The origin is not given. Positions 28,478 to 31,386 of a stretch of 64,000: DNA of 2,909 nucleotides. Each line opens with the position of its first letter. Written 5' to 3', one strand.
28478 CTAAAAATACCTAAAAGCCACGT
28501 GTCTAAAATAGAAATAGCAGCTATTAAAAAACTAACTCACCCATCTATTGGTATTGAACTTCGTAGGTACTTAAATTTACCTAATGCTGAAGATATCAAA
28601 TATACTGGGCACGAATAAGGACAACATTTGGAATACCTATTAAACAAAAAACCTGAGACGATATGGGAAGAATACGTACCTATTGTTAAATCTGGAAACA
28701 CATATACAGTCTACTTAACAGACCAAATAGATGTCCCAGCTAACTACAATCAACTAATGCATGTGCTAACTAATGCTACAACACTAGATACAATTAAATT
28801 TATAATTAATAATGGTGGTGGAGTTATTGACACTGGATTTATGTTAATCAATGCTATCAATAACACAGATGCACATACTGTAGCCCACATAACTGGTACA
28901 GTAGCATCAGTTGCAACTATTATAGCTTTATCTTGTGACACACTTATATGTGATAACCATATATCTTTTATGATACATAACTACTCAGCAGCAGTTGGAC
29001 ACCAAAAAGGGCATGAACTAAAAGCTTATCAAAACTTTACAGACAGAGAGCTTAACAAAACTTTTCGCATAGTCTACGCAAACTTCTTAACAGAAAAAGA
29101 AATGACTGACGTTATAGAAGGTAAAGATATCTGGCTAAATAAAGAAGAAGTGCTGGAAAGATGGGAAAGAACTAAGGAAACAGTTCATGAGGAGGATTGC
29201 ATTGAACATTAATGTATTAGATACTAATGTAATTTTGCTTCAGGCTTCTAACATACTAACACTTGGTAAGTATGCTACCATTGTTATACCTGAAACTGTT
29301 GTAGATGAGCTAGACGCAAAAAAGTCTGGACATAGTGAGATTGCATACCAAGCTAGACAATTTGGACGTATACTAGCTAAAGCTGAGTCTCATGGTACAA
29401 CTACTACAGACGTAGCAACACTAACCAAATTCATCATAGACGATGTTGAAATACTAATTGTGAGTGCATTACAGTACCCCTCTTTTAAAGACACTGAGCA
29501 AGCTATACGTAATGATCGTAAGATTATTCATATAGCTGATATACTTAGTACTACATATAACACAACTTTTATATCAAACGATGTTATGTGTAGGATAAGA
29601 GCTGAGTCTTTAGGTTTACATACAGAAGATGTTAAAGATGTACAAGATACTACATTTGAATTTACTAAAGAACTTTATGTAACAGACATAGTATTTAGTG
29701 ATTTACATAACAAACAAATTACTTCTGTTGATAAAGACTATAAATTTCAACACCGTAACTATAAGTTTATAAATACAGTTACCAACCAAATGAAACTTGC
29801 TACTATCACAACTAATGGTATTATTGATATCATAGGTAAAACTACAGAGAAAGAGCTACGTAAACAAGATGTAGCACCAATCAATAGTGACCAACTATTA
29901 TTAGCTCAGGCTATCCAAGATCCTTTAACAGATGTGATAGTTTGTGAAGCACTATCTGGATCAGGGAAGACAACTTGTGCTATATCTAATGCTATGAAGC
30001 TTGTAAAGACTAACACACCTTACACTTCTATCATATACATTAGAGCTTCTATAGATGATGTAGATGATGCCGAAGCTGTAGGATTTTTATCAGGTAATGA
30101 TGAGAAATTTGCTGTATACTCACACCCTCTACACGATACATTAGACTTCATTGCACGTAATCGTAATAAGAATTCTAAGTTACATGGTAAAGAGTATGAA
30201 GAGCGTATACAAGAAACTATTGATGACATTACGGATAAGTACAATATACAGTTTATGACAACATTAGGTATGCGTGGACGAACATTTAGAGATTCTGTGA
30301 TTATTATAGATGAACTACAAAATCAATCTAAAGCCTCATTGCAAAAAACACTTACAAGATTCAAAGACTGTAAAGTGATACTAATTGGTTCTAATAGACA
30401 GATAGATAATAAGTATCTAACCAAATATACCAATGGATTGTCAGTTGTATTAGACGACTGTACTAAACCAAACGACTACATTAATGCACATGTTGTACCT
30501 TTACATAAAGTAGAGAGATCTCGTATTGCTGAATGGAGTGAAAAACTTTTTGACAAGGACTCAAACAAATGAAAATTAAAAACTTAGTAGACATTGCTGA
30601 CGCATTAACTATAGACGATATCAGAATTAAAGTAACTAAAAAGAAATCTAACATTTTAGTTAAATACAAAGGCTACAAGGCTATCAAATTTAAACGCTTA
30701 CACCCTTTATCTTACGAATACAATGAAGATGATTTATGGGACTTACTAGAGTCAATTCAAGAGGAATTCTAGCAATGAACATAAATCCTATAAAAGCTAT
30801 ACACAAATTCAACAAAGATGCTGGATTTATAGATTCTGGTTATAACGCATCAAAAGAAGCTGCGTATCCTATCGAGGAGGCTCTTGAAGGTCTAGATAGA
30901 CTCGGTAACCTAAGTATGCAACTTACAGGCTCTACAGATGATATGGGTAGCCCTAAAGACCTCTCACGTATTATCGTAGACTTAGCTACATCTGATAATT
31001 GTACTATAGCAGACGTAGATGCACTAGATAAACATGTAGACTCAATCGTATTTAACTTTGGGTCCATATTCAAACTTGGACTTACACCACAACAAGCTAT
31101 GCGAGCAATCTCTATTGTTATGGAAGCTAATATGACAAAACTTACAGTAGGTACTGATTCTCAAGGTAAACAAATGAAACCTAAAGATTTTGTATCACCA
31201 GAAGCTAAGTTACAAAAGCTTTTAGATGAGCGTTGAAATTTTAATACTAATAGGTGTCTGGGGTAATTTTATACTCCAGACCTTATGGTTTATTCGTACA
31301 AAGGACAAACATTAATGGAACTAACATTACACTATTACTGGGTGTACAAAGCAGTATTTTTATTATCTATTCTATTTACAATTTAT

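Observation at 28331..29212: ClpP-like serine protease next to a sigma region-4-like HTH protein, far from the head genes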

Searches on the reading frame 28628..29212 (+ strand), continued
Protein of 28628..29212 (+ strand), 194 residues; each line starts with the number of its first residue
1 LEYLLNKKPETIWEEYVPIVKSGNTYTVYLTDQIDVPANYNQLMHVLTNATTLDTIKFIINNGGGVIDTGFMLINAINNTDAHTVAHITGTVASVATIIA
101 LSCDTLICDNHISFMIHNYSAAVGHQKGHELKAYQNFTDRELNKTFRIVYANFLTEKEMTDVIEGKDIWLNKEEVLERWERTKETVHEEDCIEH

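Call 44: search_protein_families(library=ncbifam, proteins=[window:28628-29212:+, L010:4959-5558:+, L011:3953-4933:+], max_evalue=0.01)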
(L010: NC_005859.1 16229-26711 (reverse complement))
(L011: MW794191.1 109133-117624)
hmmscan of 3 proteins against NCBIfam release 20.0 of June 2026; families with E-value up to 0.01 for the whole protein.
window:28628-29212:+ (194 aa): 7 families
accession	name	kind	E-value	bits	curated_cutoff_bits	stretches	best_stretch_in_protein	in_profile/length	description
NF045542.1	Clp_rel_HeadMat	equivalog_domain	3.3e-17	62.9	120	1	28-177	3-158/165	head maturation protease, ClpP-related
NF045540.1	scaf_prot_MCP1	exception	2.1e-14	53.2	475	1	37-177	14-153/652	ClpP-like prohead protease/major capsid protein fusion protein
NF009205.0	PRK12553.1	subfamily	7.3e-06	25.7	228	1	41-126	55-145/211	ATP-dependent Clp protease proteolytic subunit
NF011089.0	PRK14512.1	equivalog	7.5e-05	22.6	251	1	39-174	44-180/200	ATP-dependent Clp protease proteolytic subunit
NF001368.0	PRK00277.1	subfamily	0.0023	17.8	249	1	42-135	52-147/203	ATP-dependent Clp protease proteolytic subunit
NF011091.0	PRK14514.1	equivalog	0.0035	17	361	1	38-176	68-208/221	ATP-dependent Clp endopeptidase proteolytic subunit ClpP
NF047768.1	Clp_like_SDH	equivalog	0.008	15.7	250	0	42-111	67-136/260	SDH family Clp fold serine proteinase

L010:4959-5558:+ (199 aa): 6 families
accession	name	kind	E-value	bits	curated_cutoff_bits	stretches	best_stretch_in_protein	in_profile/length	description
NF045542.1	Clp_rel_HeadMat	equivalog_domain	3.4e-10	40.1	120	1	43-159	28-147/165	head maturation protease, ClpP-related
NF045540.1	scaf_prot_MCP1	exception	3.6e-08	32.6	475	1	37-158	19-141/652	ClpP-like prohead protease/major capsid protein fusion protein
NF001368.0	PRK00277.1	subfamily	5.7e-05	23.1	249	1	41-138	55-154/203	ATP-dependent Clp protease proteolytic subunit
NF009205.0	PRK12553.1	subfamily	0.00011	21.8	228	1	40-99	59-118/211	ATP-dependent Clp protease proteolytic subunit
NF011090.0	PRK14513.1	equivalog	0.0005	20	347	1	41-174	50-183/201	ATP-dependent Clp protease proteolytic subunit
TIGR00493.1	clpP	equivalog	0.004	16.9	308.6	1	43-128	52-139/192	ATP-dependent Clp endopeptidase proteolytic subunit ClpP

L011:3953-4933:+ (326 aa): 5 families
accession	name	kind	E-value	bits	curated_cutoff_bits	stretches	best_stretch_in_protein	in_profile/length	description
NF045542.1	Clp_rel_HeadMat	equivalog_domain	1.3e-18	67.6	120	1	27-167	19-158/165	head maturation protease, ClpP-related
NF045540.1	scaf_prot_MCP1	exception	2.4e-13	49.7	475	1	39-182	25-167/652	ClpP-like prohead protease/major capsid protein fusion protein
NF001368.0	PRK00277.1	subfamily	1.3e-06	28.4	249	1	47-165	65-185/203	ATP-dependent Clp protease proteolytic subunit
NF009205.0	PRK12553.1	subfamily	3.1e-06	26.9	228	1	34-166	57-193/211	ATP-dependent Clp protease proteolytic subunit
NF011090.0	PRK14513.1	equivalog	0.00032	20.6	347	1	44-165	57-180/201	ATP-dependent Clp protease proteolytic subunit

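Call 54: find_related_loci(query=A2, collection=genome_contigs, flank=10000)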
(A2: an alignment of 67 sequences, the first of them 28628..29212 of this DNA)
Query A2 (194 aa) in genome_contigs; peptide patterns used: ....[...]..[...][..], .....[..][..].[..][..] (x = any residue, [..] = any of these).
66 stretches matched a pattern; 9 encode a relative of the query (tblastn E <= 1e-3); 9 distinct loci.
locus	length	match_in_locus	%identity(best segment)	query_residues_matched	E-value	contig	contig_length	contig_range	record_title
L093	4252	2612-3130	49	13-186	4e-61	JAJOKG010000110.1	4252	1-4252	MAG: Sulfurospirillum sp. isolate S9C671 S9CNODE_2058_length_4252_cov_1.803152, whole genome shotgun sequence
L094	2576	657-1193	51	5-183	2e-59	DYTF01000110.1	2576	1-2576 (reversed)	MAG TPA_asm: Sulfurovum sp. isolate SulCav_PC08_3_41_250 SulCav_PC08-3_36340_length_2576_cov_175.140024, whole genome sh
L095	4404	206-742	48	5-183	4e-58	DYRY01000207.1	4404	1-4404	MAG TPA_asm: Anaeromyxobacter dehalogenans isolate SulCav_PC08_3_29_11 SulCav_PC08-3_18289_length_4404_cov_6.465164, who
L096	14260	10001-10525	51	4-179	3e-58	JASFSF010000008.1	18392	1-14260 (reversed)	MAG: Ignavibacteria bacterium isolate D1103M12metaG_Bin_482 D1103M12metaG_FD_scaffold_88_c1, whole genome shotgun sequen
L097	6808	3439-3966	50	8-183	2e-55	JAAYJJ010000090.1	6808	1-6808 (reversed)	MAG: Aliarcobacter butzleri isolate AS10tlH2TH_276 115473_AS10, whole genome shotgun sequence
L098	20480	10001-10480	50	28-187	7e-52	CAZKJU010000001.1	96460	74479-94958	MAG TPA_asm: uncultured Sulfuricurvum sp. isolate SRP294416_co1_227 genome assembly, contig: NODE_209_length_96460_cov_8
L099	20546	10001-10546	45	1-181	2e-50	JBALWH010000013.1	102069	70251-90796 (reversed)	MAG: Motiliproteus sp. isolate 6NakV-12 NODE_129_length_102069_cov_7.347844, whole genome shotgun sequence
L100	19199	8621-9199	44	1-191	1e-50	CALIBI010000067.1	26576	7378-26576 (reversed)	MAG: uncultured Sulfolobales archaeon isolate S1_Bin_Bin_78_sub genome assembly, contig: c_000001927104, whole genome sh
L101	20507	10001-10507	46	12-180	3e-45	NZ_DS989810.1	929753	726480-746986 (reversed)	Glaciecola sp. HTCC2999 scf_1100007007384, whole genome shotgun sequence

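Call 57: search_protein_families(library=pfam, proteins=[L101:7303-7713:+, L101:7723-8295:+, L101:8299-8916:+, L101:8927-9895:+, L101:9908-10558:+, L101:10572-11489:+, L101:11836-12198:+, L101:12563-13651:-, L101:13629-14558:-, L101:14721-15857:+], max_evalue=0.001)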
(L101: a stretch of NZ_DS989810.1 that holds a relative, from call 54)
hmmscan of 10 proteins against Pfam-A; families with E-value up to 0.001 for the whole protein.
L101:7303-7713:+ (136 aa): 1 family
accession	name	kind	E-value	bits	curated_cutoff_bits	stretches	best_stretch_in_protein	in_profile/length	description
PF14076.12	DUF4258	-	6e-05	23.7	25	1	57-84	2-31/71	Domain of unknown function (DUF4258)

L101:7723-8295:+ (190 aa): 3 families
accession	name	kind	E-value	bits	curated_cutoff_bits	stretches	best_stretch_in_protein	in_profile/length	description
PF13419.12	HAD_2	-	5e-10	40.2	23.8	1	15-183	1-174/178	Haloacid dehalogenase-like hydrolase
PF00702.32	Hydrolase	-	4.7e-08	34.1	26.4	1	13-169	2-179/191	haloacid dehalogenase-like hydrolase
PF03031.24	NIF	-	1e-05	25.7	21.8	0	13-184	1-131/160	NLI interacting factor-like phosphatase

L101:8299-8916:+ (205 aa): 0 families

L101:8927-9895:+ (322 aa): 1 family
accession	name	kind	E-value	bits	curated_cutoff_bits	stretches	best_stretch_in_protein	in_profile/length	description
PF02481.21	DNA_processg_A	-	9.4e-36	123.4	29.6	1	76-259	9-181/212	DNA recombination-mediator protein A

L101:9908-10558:+ (216 aa): 3 families
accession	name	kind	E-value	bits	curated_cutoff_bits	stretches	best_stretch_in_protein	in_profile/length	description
PF00574.28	CLP_protease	-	5.4e-14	52.9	20.2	1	48-156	18-130/182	Clp protease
PF25145.1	NfeD1b_N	-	3.2e-08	33.8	40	1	75-130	32-87/189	NfeD1b, N-terminal domain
PF01972.22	SDH_protease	-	0.00018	21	31.3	1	70-131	87-148/286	ClpP-like SDH-type serine proteinase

L101:10572-11489:+ (305 aa): 1 family
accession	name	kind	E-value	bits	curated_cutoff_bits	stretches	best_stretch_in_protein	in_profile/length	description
PF00574.28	CLP_protease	-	2e-05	25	20.2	1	136-215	20-103/182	Clp protease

L101:11836-12198:+ (120 aa): 0 families

L101:12563-13651:- (362 aa): 3 families
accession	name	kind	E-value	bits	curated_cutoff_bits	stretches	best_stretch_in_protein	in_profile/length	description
PF16537.11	T2SSB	-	7.3e-24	83.7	28.4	1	299-358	1-60/60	Type II secretion system protein B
PF11871.13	DUF3391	-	1.1e-06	29.7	27.8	1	11-82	4-76/136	Domain of unknown function (DUF3391)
PF23862.1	CdsD_C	-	0.00034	21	27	0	310-356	9-55/56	CdsD C-terminal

L101:13629-14558:- (309 aa): 13 families
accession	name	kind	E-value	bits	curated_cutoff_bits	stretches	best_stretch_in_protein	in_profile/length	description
PF13401.12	AAA_22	-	2.2e-26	93.1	27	1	41-172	3-130/130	AAA domain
PF13191.12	AAA_16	-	2.7e-10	41.4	32.6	1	30-157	10-164/167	AAA ATPase domain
PF13245.12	AAA_19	-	1.9e-07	31.7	25.1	1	45-164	13-124/134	AAA domain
PF13604.12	AAA_30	-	3.4e-06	27.4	27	1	42-190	17-150/191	AAA domain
PF09848.15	SLFN-g3_helicase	-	9.1e-06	25.6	24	1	46-164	4-122/354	Schlafen group 3, DNA/RNA helicase domain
PF07728.20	AAA_5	-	1.1e-05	25.9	22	1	46-153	2-96/139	AAA domain (dynein-related subfamily)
PF13173.12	AAA_14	-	3.1e-05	24.4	27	1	45-197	4-127/129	AAA domain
PF14532.12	Sigma54_activ_2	-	4.3e-05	24.2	25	0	46-186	24-130/138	Sigma-54 interaction domain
PF12775.13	AAA_7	-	0.0002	21.4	25.8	1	45-78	35-68/181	P-loop containing dynein motor region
PF10412.15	TrwB_AAD_bind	-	0.00035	20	20.5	1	37-78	9-50/387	Type IV secretion-system coupling protein DNA-binding domain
PF02367.23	TsaE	-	0.00043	20.7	26.6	1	40-71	18-49/128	Threonylcarbamoyl adenosine biosynthesis protein TsaE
PF00004.35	AAA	-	0.00049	21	21.2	0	46-164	1-106/131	ATPase family associated with various cellular activities (AAA)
PF02492.25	cobW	-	0.00059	19.9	20.7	0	46-78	3-35/180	CobW/HypB/UreG, nucleotide-binding domain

L101:14721-15857:+ (378 aa): 2 families
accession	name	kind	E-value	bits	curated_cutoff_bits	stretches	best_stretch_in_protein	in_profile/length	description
PF01743.26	PolyA_pol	-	1.1e-20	74.7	23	1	3-120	1-124/126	Poly A polymerase head domain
PF12627.12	PolyA_pol_RNAbd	-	2.8e-05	24.2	22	1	149-210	1-60/64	Probable RNA and SrmB- binding site of polymerase A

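Call 62: search_protein_representatives(alignment_id=A2)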
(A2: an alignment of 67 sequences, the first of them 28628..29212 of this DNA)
Query: 67 sequences, 195 profile positions. Proteins with E-value up to 0.001 (for the whole library): 24934; up to 1e-10: 4655; up to 1e-30: 601. The best 150 are listed.
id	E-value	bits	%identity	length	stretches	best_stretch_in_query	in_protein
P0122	4.4e-76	271.0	-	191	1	13-188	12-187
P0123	9.4e-69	247.1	-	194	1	6-186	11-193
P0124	7.9e-68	244.1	-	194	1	8-187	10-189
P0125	8.7e-66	237.4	-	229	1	11-187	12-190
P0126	1.4e-65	236.8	-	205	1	14-186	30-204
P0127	2.0e-64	232.9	-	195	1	8-185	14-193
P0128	3.1e-64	232.3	-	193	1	9-184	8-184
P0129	3.4e-63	228.9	-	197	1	13-184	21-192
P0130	7.9e-63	227.7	-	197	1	9-193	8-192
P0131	3.0e-62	225.8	-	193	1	9-187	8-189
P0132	7.4e-59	214.8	-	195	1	9-190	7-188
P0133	3.3e-58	212.7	-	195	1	3-188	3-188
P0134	5.8e-58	211.9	-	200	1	12-186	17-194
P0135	7.3e-58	211.5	-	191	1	8-188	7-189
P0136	5.0e-57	208.8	-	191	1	1-188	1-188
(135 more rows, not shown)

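Call 94: fold_search(model_id=the predicted structure, library=viral)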
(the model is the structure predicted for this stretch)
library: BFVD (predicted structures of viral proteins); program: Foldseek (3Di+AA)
matches with E <= 10: 478; with E <= 0.001: 120
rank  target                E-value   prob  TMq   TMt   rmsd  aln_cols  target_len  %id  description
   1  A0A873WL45            8.7e-18  1.00  0.80  0.67   9.1       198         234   27  Prophage Clp protease-like protein [Providencia phage PSTCR5]
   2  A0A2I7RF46            1.6e-17  1.00  0.82  0.58  12.6       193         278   26  (no name in the UniProt tables at hand)
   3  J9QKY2                1.7e-17  1.00  0.80  0.84  12.7       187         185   27  Putative ATP-dependent Clp protease [Pectobacterium phage My1]
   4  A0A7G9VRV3            1.8e-17  1.00  0.81  0.66  10.0       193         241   26  Clp protease [Rheinheimera phage vB_RspM_barba_12-9E]
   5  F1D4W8                5.6e-17  1.00  0.81  0.49  11.4       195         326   27  (no name in the UniProt tables at hand)
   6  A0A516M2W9            7.2e-17  1.00  0.83  0.73  13.1       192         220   27  (no name in the UniProt tables at hand)
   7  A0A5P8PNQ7            1.2e-16  1.00  0.79  0.69   2.2       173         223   26  (no name in the UniProt tables at hand)
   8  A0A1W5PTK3            1.4e-16  1.00  0.78  0.54  14.3       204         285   28  (no name in the UniProt tables at hand)
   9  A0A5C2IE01            1.9e-16  1.00  0.83  0.72  13.4       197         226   25  (no name in the UniProt tables at hand)
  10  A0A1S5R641            4.1e-16  1.00  0.82  0.80   7.7       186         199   24  ATP-dependent Clp protease proteolytic subunit [Pseudomonas phage pf16]
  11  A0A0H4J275            4.1e-16  1.00  0.81  0.46  11.7       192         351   26  ATP-dependent Clp protease proteolytic subunit [Pseudoalteromonas phage H101]
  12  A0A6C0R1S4            4.1e-16  1.00  0.79  0.69  12.1       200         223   24  Clp protease [Alteromonas phage vB_AmeM_PT11-V22]
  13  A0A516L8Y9            8.1e-16  1.00  0.79  0.59  15.1       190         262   23  (no name in the UniProt tables at hand)
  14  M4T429                1.3e-15  1.00  0.77  0.81   4.1       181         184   25  ATP-dependent Clp protease proteolytic subunit [Pseudoalteromonas phage pYD6-A]
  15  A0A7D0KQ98            2.8e-15  1.00  0.76  0.63  19.0       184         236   32  (no name in the UniProt tables at hand)
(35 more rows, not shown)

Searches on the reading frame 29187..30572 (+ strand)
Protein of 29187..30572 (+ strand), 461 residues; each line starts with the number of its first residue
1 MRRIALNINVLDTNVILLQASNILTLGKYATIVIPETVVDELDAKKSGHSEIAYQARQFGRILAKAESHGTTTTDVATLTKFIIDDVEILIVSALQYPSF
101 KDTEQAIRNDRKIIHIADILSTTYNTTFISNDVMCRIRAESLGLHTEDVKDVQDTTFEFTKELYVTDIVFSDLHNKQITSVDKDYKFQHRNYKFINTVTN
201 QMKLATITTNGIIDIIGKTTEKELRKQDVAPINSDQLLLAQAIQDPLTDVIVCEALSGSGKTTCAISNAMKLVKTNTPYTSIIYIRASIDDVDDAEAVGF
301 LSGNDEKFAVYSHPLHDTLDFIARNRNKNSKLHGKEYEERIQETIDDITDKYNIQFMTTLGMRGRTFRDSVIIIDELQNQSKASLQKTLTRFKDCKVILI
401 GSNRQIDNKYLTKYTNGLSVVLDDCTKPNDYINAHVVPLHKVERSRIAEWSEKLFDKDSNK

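Call 3: search_protein_families(library=pfam, proteins=[window:29187-30572:+], max_evalue=0.1)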
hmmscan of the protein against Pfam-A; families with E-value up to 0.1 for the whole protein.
window:29187-30572:+ (461 aa): 7 families
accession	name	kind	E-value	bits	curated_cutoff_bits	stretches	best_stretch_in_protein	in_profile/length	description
PF02562.22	PhoH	-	7e-31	107.8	27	1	229-455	2-204/205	PhoH-like protein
PF13638.12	PIN_4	-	6.4e-20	72.2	21.9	1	10-149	2-131/132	PIN domain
PF13401.12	AAA_22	-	5.1e-05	24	27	1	250-405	7-125/130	AAA domain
PF13604.12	AAA_30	-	0.0007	19.8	27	0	343-406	71-128/191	AAA domain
PF13173.12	AAA_14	-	0.0053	17.2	27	1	359-413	60-109/129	AAA domain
PF00270.35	DEAD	-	0.012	15.8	26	1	242-331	7-70/167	DEAD/DEAH box helicase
PF00389.36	2-Hacid_dh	-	0.09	12.9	24.6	0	376-421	21-65/134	D-isomer specific 2-hydroxyacid dehydrogenase, catalytic domain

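Call 4: search_protein_families(library=phrogs, proteins=[window:29187-30572:+], max_evalue=0.01)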
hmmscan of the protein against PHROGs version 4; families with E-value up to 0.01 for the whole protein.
window:29187-30572:+ (461 aa): 2 families
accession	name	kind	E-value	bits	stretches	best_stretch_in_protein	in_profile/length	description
phrog_2765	-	other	5.4e-71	240.7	1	10-454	6-442/443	PhoH-like phosphate starvation-inducible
phrog_170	-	other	9.7e-39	134.6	1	218-457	62-279/323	PhoH-like phosphate starvation-inducible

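Call 44: search_protein_families(library=ncbifam, proteins=[window:29187-30572:+], max_evalue=0.01)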
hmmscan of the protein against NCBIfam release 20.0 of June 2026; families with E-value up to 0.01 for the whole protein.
window:29187-30572:+ (461 aa): 2 families
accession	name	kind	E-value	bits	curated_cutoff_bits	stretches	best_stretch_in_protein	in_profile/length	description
NF053827.1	RNA5-3helPhoH2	equivalog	3.5e-25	88.9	680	1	9-456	4-424/427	RNA 5'-3' helicase PhoH2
NF007827.1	PRK10536.1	equivalog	4.6e-12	45.9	380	1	197-408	18-209/253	phosphate starvation-inducible protein PhoH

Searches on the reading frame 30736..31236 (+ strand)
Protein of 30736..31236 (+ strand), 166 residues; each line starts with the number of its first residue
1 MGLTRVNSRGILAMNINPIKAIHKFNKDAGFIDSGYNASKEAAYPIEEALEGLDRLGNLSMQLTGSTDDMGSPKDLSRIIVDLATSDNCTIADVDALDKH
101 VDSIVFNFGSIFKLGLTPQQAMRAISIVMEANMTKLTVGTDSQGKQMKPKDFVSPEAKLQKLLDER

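Call 3: search_protein_families(library=pfam, proteins=[window:30736-31236:+], max_evalue=0.1)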
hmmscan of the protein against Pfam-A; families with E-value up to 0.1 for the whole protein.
window:30736-31236:+ (166 aa): 0 families

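Call 4: search_protein_families(library=phrogs, proteins=[window:30736-31236:+], max_evalue=0.01)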
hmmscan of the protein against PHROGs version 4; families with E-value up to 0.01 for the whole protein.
window:30736-31236:+ (166 aa): 1 family
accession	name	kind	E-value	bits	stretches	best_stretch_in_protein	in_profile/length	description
phrog_671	-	other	1.1e-10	41.7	1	15-158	535-654/678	nucleotide pyrophosphohydrolase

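Call 44: search_protein_families(library=ncbifam, proteins=[window:30736-31236:+], max_evalue=0.01)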
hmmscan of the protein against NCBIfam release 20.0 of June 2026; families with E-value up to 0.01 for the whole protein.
window:30736-31236:+ (166 aa): 0 families
